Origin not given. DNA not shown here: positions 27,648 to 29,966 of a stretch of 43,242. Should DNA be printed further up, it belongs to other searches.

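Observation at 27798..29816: Orphan secreted protein with an N-terminal Cys/Pro-rich region and His/Met-rich patches, in the middle of the copper cluster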

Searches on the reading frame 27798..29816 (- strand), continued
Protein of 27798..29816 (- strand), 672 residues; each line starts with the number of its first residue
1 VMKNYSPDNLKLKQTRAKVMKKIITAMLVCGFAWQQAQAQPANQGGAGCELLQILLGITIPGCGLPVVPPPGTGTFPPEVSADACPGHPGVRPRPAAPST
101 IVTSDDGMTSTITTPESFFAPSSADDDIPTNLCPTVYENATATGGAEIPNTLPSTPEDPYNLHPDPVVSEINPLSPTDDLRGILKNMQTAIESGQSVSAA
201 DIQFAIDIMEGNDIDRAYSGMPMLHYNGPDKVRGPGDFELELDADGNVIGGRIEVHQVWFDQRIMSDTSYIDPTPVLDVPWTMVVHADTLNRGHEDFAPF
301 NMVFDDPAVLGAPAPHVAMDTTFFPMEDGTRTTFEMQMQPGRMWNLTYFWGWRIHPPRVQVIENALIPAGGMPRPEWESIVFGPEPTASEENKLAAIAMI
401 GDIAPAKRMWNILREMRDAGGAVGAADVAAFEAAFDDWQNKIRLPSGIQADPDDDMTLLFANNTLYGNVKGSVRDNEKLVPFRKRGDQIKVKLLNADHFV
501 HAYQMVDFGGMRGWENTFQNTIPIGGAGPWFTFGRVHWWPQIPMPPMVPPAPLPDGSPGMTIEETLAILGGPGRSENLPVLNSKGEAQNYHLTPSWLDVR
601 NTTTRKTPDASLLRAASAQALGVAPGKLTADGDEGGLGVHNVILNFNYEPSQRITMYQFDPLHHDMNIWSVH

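Call 50: search_protein_families(library=pfam, proteins=[P0234, P0223, P0228, P0239, P0243, P0247, P0257, P0262, P0240], max_evalue=0.001)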
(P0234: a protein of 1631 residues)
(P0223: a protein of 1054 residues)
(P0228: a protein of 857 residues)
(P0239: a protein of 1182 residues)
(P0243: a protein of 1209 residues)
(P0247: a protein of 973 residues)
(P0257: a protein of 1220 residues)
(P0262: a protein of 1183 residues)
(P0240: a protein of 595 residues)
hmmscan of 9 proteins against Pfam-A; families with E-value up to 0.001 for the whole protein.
P0234 (1631 aa): 8 families
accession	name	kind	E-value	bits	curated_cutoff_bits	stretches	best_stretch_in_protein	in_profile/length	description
PF24684.1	Vgb_lyase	-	3.2e-21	75.9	50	2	638-812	150-289/290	Virginiamycin B lyase family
PF19077.6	Big_13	-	5.3e-18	65.8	27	2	1209-1241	70-102/102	Bacterial Ig-like domain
PF13290.12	CHB_HEX_C_1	-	1.4e-17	63.8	22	1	1336-1398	1-64/67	Chitobiase/beta-hexosaminidase C-terminal domain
PF13287.12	Fn3_assoc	-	3.9e-12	46.5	23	1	1347-1398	1-53/59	Fn3 associated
PF07495.19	Y_Y_Y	-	5.9e-07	29.7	26.6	0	1207-1239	31-62/65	Y_Y_Y domain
PF24421.1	Ig_J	-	0.0003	21.3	29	0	1293-1326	69-102/104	Tip attachment protein J, Ig-like domain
PF20067.5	SSL_N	-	0.00034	20.8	18.9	0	785-812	18-45/46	Strictosidine synthase-like, N-terminal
PF13585.12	CHU_C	-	0.00077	20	27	0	1066-1134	6-71/86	CHU_C Type IX secretion signal domain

P0223 (1054 aa): 1 family
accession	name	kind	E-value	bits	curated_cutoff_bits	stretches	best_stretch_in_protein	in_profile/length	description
PF24684.1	Vgb_lyase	-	1.8e-15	57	50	1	621-839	57-240/290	Virginiamycin B lyase family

P0228 (857 aa): 0 families

P0239 (1182 aa): 2 families
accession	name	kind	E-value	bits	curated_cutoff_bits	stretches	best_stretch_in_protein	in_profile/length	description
PF24684.1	Vgb_lyase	-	7.7e-23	81.2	50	1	608-832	56-250/290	Virginiamycin B lyase family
PF08450.18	SGL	-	1.4e-07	31.8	26.3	0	463-510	179-217/246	SMP-30/Gluconolactonase/LRE-like region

P0243 (1209 aa): 1 family
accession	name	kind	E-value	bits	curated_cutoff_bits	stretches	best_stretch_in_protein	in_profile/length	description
PF24684.1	Vgb_lyase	-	5.5e-19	68.5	50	2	631-847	74-253/290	Virginiamycin B lyase family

P0247 (973 aa): 2 families
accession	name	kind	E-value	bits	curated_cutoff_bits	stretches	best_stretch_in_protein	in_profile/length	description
PF24684.1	Vgb_lyase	-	2.3e-18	66.5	50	2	714-834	96-211/290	Virginiamycin B lyase family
PF08450.18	SGL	-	7.7e-08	32.7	26.3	0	717-756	186-225/246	SMP-30/Gluconolactonase/LRE-like region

P0257 (1220 aa): 4 families
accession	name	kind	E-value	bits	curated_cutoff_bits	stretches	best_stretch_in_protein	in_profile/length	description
PF24684.1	Vgb_lyase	-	2.2e-22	79.6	50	2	546-686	98-210/290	Virginiamycin B lyase family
PF08450.18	SGL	-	1.1e-08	35.4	26.3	0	545-576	184-215/246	SMP-30/Gluconolactonase/LRE-like region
PF01436.27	NHL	-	3.9e-06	27.1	20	0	547-561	4-18/28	NHL repeat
PF07494.17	Reg_prop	-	7.1e-05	23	20.4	0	723-738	6-21/24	Two component regulator propeller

P0262 (1183 aa): 3 families
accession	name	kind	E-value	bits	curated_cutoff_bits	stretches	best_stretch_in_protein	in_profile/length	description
PF24684.1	Vgb_lyase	-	3e-24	85.8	50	1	606-825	65-250/290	Virginiamycin B lyase family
PF01436.27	NHL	-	0.00015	22.1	20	0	703-723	2-22/28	NHL repeat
PF08450.18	SGL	-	0.00047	20.3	26.3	0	467-504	180-217/246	SMP-30/Gluconolactonase/LRE-like region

P0240 (595 aa): 0 families

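Call 52: find_encoding_contigs(protein=P0228, flank=8000, max_places=3)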
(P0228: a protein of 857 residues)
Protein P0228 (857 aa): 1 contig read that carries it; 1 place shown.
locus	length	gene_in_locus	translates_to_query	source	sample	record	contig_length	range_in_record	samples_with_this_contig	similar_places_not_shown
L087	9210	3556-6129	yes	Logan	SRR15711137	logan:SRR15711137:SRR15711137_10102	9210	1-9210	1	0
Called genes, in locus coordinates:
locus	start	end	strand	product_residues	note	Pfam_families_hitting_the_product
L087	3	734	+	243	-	?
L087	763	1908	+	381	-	PF00155:Aminotran_1_2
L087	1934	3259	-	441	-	PF05977:MFS_3, PF07690:MFS_1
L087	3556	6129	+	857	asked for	-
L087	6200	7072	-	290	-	PF03781:FGE-sulfatase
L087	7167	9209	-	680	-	?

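Call 53: find_encoding_contigs(protein=P0238, flank=8000, max_places=3)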
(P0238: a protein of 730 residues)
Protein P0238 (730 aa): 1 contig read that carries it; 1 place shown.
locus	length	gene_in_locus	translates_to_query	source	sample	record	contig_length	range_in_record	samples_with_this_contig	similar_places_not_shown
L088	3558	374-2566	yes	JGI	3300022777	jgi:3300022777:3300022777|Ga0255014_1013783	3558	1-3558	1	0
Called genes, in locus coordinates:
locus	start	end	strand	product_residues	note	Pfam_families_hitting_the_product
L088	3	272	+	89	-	?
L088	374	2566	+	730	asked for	-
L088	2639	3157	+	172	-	-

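Call 66: predict_structure(alignment_id=A3)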
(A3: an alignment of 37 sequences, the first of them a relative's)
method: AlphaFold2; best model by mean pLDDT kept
length: 544 residues; sequences in the alignment: 37
mean_pLDDT: 83.5   pTM: 0.85
mean pLDDT of the five models: 83.5, 83.2, 83.1, 81.4, 80.5
residues with pLDDT >= 90: 300; 70-90: 141; 50-70: 48; < 50: 55
segments of 3 or more residues with pLDDT < 50: 1-27, 30-34, 455-474
pLDDT, mean of each block of 10 residues (from residue 1): 35 39 41 55 91 91 74 57 81 85 74 96 97 97 98 96 95 97 97 95 93 97 96 85 88 80 83 95 95 65 92 92 97 97 97 98 97 95 91 94 94 70 85 97 88 50 41 60 73 85 89 93 76 90 79
secondary structure, 60 per line:
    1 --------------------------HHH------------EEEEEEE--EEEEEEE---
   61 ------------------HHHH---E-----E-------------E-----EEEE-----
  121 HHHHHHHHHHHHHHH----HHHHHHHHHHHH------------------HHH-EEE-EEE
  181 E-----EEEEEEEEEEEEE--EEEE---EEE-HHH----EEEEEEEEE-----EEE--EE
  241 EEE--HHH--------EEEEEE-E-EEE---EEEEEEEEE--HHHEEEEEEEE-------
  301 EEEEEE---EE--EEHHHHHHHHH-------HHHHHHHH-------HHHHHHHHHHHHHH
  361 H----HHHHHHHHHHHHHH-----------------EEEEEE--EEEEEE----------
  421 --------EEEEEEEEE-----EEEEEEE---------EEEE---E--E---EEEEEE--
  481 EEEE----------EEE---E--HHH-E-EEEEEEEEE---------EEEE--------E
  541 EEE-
elements in order: E42-48 E51-57 H79-82 E112-115 H121-135 H140-151 E174-176 E178-181 E187-199 E202-205 E209-211 E220-228 E234-236 E239-243 E257-262 E266-268 E272-280 E286-293 E301-306 H316-324 H332-339 H347-361 H366-379 E397-402 E405-410 E429-437 E443-449 E459-462 E473-478 E481-484 E495-497 E510-518 E528-531 E540-543

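Call 68: fold_search(model_id=the predicted structure, library=pdb)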
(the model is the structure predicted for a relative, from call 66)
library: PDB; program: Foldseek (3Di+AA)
matches with E <= 10: 759; with E <= 0.001: 94
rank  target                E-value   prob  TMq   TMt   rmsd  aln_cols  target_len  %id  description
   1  2uxv_B                6.0e-06  0.66  0.13  0.16  24.1       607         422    8  SufI Protein from Escherichia Coli (released 2008-05-13)
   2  5lm8_A                6.8e-06  0.84  0.12  0.12  19.9       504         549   10  Crystal structure of a laccase-like multicopper oxidase McoG from from Aspergillus niger (released 2017-05-03)
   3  1zpu_A                8.5e-06  0.77  0.13  0.13  20.8       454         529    8  Crystal Structure of Fet3p, a Multicopper Oxidase that Functions in Iron Import (released 2005-10-04)
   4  5lwx_A                9.5e-06  0.66  0.12  0.12  19.8       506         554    9  Crystal structure of the H253D mutant of McoG from Aspergillus niger (released 2017-05-03)
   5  8z5b                  1.1e-05  0.87  0.12  0.13  21.6       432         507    9  The X-Ray crystal structure of multicopper oxidase from Bacillus freudenreichii (released 2025-02-19)
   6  1aoz_A                1.3e-05  0.80  0.14  0.14  20.2       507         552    8  REFINED CRYSTAL STRUCTURE OF ASCORBATE OXIDASE AT 1.9 ANGSTROMS RESOLUTION (released 1993-10-31)
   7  8r4h_A                1.5e-05  0.82  0.13  0.15  20.7       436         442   10  Crystal structure of the copper efflux oxidase (CueO) from Hafnia alvei deleted of the Met-rich domain (released 2025-04-23)
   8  8r4f_B                1.5e-05  0.82  0.13  0.14  20.8       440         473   11  Crystal structure of the native copper efflux oxidase (CueO) from Hafnia alvei (released 2025-04-23)
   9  6im7                  1.8e-05  0.87  0.14  0.16  19.2       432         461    9  CueO-12.1 multicopper oxidase (released 2019-03-20)
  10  2fqd                  2.1e-05  0.54  0.13  0.15  24.7       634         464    8  Crystal Structures of E. coli Laccase CueO under different copper binding situations (released 2007-01-30)
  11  1pf3                  2.6e-05  0.69  0.12  0.14  20.4       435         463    9  Crystal Structure of the M441L mutant of the multicopper oxidase CueO (released 2003-06-24)
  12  5ys1                  2.8e-05  0.80  0.13  0.15  17.8       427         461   10  Crystal structure of Multicopper Oxidase CueO G304K mutant (released 2018-10-17)
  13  1v10                  3.5e-05  0.89  0.14  0.16  19.1       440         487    9  Structure of Rigidoporus lignosus laccase from hemihedrally twinned crystals (released 2004-09-16)
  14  1n68                  3.5e-05  0.72  0.13  0.15  18.2       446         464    9  Copper bound to the Multicopper Oxidase CueO (released 2003-06-24)
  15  8r4f_A                4.1e-05  0.63  0.12  0.14  20.3       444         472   11  Crystal structure of the native copper efflux oxidase (CueO) from Hafnia alvei (released 2025-04-23)
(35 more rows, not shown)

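Call 69: search_protein_families(library=pfam, proteins=[L049:3068-4768:-, L049:1817-3061:-, L049:1314-1808:-, L049:5264-7198:+, L049:7173-7898:+, L049:7941-9875:+, L049:10006-10725:+, L049:10740-12461:+, L049:12458-13138:+, L049:13214-14074:+], max_evalue=0.001)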
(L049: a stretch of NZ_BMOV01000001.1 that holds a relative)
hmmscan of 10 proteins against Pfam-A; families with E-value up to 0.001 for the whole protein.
L049:3068-4768:- (566 aa): 6 families
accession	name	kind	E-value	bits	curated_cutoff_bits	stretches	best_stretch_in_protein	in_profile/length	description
PF00437.27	T2SSE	-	4.1e-145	483.5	24.9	1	176-561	2-370/370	Type II/IV secretion system protein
PF05157.20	MshEN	-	1.3e-17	64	23.1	1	63-150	1-89/90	MshEN domain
PF13191.12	AAA_16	-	1.2e-05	26.3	32.6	1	305-428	12-122/167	AAA ATPase domain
PF25199.1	nSTAND_NTPase5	-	1.6e-05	25.2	34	1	301-361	25-87/145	Novel STAND NTPase 5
PF13401.12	AAA_22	-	0.00011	22.9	27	1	316-356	5-45/130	AAA domain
PF11165.13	DUF2949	-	0.00021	22.1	24.2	1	9-57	2-50/56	Protein of unknown function (DUF2949)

L049:1817-3061:- (414 aa): 1 family
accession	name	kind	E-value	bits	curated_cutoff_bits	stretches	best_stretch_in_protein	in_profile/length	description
PF00482.28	T2SSF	-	3e-48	163.3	25.2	2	79-203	1-125/125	Type II secretion system (T2SS), protein F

L049:1314-1808:- (164 aa): 2 families
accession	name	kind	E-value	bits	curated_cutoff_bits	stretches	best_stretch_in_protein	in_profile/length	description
PF07963.17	N_methyl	-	3e-08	33.3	21.2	1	11-35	2-26/27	Prokaryotic N-terminal methylation motif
PF12019.13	GspH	-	8.2e-07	29.9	21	1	51-151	1-107/108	Type II transport protein GspH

L049:5264-7198:+ (644 aa): 2 families
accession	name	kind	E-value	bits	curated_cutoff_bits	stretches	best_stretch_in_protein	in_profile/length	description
PF07731.20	Cu-oxidase_2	-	7.3e-14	52.1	20.4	1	519-635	12-131/137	Multicopper oxidase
PF07732.21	Cu-oxidase_3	-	0.00036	21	21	0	182-296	24-117/119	Multicopper oxidase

L049:7173-7898:+ (241 aa): 1 family
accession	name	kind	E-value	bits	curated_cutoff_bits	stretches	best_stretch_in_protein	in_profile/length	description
PF02630.20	SCO1-SenC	-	1.9e-05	25.1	22.8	1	66-143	8-83/134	SCO1/SenC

L049:7941-9875:+ (644 aa): 0 families

L049:10006-10725:+ (239 aa): 2 families
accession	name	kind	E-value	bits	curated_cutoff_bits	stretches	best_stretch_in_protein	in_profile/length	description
PF02630.20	SCO1-SenC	-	5.3e-18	65.7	22.8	1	84-195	5-112/134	SCO1/SenC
PF00578.27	AhpC-TSA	-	0.00033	21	26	1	80-192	5-104/124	AhpC/TSA family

L049:10740-12461:+ (573 aa): 1 family
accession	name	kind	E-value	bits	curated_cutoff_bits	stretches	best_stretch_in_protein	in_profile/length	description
PF00034.26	Cytochrom_C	-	6.5e-06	27.8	21.3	1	69-181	9-88/90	Cytochrome c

L049:12458-13138:+ (226 aa): 2 families
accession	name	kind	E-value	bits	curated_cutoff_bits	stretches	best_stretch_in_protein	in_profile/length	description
PF02630.20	SCO1-SenC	-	1.3e-44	151.8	22.8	1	62-199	1-133/134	SCO1/SenC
PF00578.27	AhpC-TSA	-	0.0001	22.7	26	1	65-191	8-121/124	AhpC/TSA family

L049:13214-14074:+ (286 aa): 5 families
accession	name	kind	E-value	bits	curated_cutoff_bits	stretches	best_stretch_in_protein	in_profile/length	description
PF12849.12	PBP_like_2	-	6.7e-39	134.7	27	1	38-270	5-266/267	PBP superfamily domain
PF13531.11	SBP_bac_11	-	3.1e-12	47.2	25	1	45-277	3-222/227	Bacterial extracellular solute-binding protein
PF03466.25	LysR_substrate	-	1.3e-07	31.6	28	1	39-128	4-92/209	LysR substrate binding domain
PF12727.12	PBP_like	-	5.4e-07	29.4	27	1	59-214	1-156/193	PBP superfamily domain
PF01547.30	SBP_bac_1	-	0.00059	20.3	26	0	54-270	10-303/307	Bacterial extracellular solute-binding protein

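Call 71: search_protein_families(library=pfam, alignment_id=A3, max_evalue=10)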
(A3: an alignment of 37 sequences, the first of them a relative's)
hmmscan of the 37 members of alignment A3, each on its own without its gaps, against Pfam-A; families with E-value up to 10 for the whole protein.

A. member 1, P0086 (544 aa): 1 family
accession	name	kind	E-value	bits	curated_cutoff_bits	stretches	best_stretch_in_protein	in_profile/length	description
PF11895.13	Peroxidase_ext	-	0.044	14.2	25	1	18-48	15-44/79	Fungal peroxidase extension region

B. families by the number of members that match (of 37 scanned): 4 families
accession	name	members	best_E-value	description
PF11895.13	Peroxidase_ext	1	0.044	Fungal peroxidase extension region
PF14510.11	ABC_trans_N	1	0.12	ABC-transporter N-terminal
PF10346.14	Con-6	1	0.18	Conidiation protein 6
PF19493.4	Trypco1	1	0.26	Trypsin-co-occurring domain 1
